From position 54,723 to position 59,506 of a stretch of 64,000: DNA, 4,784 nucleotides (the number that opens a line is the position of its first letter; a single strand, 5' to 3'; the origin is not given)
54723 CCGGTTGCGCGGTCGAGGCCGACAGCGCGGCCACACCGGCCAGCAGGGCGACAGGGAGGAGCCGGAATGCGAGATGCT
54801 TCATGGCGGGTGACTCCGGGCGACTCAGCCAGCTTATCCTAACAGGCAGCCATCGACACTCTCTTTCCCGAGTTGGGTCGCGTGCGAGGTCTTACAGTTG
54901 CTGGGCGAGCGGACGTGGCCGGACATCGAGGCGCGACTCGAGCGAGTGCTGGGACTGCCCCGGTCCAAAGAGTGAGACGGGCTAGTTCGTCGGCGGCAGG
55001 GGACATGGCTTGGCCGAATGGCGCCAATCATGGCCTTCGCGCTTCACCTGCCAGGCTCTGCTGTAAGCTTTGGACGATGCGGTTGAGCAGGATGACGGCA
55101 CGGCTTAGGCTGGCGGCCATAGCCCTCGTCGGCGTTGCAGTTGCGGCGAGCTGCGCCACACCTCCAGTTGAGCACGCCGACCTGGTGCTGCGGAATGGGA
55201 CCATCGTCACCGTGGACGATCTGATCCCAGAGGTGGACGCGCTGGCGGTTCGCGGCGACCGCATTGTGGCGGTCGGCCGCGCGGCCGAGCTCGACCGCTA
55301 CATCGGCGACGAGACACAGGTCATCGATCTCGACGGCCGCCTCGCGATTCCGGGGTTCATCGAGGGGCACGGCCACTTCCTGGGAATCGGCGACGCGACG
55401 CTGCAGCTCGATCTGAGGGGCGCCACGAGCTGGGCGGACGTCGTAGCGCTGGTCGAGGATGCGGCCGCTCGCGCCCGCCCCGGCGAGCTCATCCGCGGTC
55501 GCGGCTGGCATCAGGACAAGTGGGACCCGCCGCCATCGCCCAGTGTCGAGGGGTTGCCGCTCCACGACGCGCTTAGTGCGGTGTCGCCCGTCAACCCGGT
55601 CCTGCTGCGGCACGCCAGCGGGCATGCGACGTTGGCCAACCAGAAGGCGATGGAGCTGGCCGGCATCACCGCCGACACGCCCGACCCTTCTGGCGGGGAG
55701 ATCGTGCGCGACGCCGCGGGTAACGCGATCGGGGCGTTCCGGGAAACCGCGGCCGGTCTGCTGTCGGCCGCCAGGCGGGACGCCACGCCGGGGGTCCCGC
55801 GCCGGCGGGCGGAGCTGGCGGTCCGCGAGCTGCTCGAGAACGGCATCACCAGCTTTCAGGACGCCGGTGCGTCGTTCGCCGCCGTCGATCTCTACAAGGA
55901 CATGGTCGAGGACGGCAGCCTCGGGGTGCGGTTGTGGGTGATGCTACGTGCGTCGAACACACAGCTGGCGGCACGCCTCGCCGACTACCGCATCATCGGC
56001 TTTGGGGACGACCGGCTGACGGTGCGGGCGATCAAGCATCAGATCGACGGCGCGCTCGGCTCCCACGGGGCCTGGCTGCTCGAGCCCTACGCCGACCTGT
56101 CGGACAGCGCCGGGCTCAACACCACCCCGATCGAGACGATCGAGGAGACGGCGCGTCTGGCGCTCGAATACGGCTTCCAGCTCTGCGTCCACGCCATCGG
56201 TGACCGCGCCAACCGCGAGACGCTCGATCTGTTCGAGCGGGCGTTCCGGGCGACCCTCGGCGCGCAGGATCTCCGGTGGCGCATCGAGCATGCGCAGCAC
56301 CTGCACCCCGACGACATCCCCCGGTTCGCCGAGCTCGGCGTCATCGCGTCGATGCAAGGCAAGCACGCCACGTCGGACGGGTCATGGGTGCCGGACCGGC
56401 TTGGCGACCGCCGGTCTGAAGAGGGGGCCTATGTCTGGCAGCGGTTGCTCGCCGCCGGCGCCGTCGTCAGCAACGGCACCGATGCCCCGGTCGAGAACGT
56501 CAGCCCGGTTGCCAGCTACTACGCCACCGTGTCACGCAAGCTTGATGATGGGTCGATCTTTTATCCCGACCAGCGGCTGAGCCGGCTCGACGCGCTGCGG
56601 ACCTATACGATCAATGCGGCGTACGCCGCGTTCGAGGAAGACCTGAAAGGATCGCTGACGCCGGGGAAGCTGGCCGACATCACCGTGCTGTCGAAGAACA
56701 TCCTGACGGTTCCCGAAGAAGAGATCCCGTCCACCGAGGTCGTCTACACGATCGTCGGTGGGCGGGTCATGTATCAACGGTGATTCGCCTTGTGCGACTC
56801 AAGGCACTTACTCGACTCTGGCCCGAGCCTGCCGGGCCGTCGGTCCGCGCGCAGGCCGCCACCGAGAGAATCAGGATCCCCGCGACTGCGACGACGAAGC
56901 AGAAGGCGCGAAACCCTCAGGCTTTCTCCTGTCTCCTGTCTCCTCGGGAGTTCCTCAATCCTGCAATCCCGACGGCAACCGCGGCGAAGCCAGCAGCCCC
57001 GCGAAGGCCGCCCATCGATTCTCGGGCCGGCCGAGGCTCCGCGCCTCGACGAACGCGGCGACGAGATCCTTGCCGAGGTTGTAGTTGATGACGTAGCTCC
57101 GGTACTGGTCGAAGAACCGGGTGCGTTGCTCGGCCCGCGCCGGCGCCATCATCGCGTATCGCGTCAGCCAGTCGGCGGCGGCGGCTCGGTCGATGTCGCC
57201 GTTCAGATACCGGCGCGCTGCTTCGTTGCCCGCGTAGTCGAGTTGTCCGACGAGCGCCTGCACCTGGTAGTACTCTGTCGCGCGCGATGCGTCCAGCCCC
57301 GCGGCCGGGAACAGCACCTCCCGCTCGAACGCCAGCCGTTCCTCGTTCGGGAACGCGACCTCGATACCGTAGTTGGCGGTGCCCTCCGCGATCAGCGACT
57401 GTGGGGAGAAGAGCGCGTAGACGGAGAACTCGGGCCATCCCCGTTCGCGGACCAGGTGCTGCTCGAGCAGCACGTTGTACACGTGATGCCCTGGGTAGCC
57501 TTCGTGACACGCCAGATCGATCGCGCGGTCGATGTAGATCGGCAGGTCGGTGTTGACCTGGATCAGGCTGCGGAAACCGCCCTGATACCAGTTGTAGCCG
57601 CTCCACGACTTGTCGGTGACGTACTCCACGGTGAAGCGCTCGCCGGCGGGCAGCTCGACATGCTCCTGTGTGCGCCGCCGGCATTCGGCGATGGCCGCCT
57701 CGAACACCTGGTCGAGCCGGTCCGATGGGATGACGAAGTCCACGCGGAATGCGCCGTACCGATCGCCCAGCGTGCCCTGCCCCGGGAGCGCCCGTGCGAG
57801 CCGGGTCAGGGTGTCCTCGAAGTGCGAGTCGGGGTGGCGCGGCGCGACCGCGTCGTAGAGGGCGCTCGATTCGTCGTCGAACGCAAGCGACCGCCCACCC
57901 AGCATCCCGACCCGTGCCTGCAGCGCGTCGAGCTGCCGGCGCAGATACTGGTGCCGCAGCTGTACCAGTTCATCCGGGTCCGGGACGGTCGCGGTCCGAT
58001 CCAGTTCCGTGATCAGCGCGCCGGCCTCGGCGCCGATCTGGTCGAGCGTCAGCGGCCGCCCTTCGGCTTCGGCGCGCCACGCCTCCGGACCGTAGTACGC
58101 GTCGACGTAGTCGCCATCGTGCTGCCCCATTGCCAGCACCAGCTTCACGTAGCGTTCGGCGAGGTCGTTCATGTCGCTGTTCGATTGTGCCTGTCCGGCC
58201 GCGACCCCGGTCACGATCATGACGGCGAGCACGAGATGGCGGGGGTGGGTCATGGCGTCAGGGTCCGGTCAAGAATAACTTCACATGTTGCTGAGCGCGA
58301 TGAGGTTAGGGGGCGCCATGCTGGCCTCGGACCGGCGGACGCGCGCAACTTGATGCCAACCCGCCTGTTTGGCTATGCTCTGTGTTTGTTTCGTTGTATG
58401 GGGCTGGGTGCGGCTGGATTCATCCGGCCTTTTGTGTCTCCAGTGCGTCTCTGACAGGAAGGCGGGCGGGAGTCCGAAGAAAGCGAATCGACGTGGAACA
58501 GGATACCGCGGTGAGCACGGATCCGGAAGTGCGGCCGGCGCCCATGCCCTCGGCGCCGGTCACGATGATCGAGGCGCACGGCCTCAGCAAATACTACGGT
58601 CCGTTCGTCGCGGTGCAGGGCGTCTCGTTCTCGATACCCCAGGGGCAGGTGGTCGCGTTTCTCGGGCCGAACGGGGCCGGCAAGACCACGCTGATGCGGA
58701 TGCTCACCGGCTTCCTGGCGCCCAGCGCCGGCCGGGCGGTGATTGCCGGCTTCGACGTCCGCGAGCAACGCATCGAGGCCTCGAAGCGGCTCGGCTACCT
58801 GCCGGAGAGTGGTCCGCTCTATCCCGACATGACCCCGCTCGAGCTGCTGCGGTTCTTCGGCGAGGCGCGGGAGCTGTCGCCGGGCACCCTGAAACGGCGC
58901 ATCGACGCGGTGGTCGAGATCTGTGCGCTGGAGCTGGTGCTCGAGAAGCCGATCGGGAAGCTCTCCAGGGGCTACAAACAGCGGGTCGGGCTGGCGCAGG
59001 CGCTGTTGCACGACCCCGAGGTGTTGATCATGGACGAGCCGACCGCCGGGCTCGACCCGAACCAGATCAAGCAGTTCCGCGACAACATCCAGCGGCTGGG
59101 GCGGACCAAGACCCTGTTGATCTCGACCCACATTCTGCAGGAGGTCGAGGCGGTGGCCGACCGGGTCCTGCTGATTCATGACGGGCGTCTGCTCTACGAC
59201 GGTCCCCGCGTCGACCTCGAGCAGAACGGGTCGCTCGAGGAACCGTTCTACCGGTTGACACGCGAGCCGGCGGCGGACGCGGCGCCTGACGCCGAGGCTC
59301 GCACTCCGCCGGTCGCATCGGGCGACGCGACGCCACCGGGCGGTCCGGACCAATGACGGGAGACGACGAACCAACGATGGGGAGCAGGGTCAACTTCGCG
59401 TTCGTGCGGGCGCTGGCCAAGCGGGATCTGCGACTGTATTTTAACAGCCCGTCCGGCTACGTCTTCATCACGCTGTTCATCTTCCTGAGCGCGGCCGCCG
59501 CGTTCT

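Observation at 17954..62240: Dispersed intergenic repeat family built from CTCCTGY heptads (SD/anti-SD look-alikes), seven copies in 64 kb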

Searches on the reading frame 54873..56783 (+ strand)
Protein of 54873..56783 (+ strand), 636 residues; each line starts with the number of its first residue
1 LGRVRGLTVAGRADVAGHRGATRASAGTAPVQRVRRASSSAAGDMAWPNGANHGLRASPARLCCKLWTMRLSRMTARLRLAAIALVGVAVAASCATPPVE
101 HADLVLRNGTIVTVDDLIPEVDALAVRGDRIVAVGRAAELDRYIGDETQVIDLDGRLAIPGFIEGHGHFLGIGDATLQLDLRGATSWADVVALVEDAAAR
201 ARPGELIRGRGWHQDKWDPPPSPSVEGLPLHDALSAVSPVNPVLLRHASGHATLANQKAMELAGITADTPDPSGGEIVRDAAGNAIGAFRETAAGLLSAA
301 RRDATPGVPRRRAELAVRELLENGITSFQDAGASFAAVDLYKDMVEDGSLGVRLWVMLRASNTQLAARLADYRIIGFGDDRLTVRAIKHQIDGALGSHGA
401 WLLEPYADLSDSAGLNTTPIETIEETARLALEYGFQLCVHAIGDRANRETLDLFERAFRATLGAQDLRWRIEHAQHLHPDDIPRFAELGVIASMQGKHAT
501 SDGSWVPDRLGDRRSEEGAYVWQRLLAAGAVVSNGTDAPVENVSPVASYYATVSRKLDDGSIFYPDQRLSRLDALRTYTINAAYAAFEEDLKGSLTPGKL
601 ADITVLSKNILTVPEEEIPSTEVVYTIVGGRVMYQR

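Call 8: search_protein_families(library=pfam, proteins=[window:54873-56783:+])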
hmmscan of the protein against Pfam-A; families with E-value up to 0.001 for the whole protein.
window:54873-56783:+ (636 aa): 3 families
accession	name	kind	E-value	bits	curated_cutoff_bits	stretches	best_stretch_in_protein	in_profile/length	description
PF07969.17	Amidohydro_3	-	2.2e-100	337.8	29.7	1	149-634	1-472/472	Amidohydrolase family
PF01979.26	Amidohydro_1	-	5e-18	65.9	25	1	313-632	38-344/345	Amidohydrolase family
PF22039.1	HUTI_composite_bact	-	0.00013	22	25.5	1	123-140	2-19/26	Imidazolonepropionase-like composite domain, bacteria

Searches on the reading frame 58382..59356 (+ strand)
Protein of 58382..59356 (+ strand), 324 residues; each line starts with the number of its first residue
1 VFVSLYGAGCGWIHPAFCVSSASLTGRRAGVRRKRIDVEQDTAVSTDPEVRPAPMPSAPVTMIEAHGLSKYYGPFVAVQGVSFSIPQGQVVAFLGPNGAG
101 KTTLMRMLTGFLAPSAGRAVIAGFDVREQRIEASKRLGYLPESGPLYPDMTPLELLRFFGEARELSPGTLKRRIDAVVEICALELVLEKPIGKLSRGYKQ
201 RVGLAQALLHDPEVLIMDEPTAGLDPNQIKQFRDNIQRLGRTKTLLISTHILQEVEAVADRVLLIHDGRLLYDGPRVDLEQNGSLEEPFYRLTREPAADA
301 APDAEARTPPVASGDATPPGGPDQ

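Call 9: search_protein_families(library=pfam, proteins=[window:58382-59356:+])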
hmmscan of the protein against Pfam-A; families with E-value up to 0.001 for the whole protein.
window:58382-59356:+ (324 aa): 3 families
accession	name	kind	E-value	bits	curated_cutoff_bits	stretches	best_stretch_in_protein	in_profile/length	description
PF00005.33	ABC_tran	-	3.6e-30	105.8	25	1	79-222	2-137/137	ABC transporter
PF13304.12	AAA_21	-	2.5e-10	41.3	27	1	191-253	235-301/304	AAA domain, putative AbiEii toxin, Type IV TA system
PF13175.12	AAA_15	-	4.5e-05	23.7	32.1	0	90-115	25-50/374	AAA ATPase domain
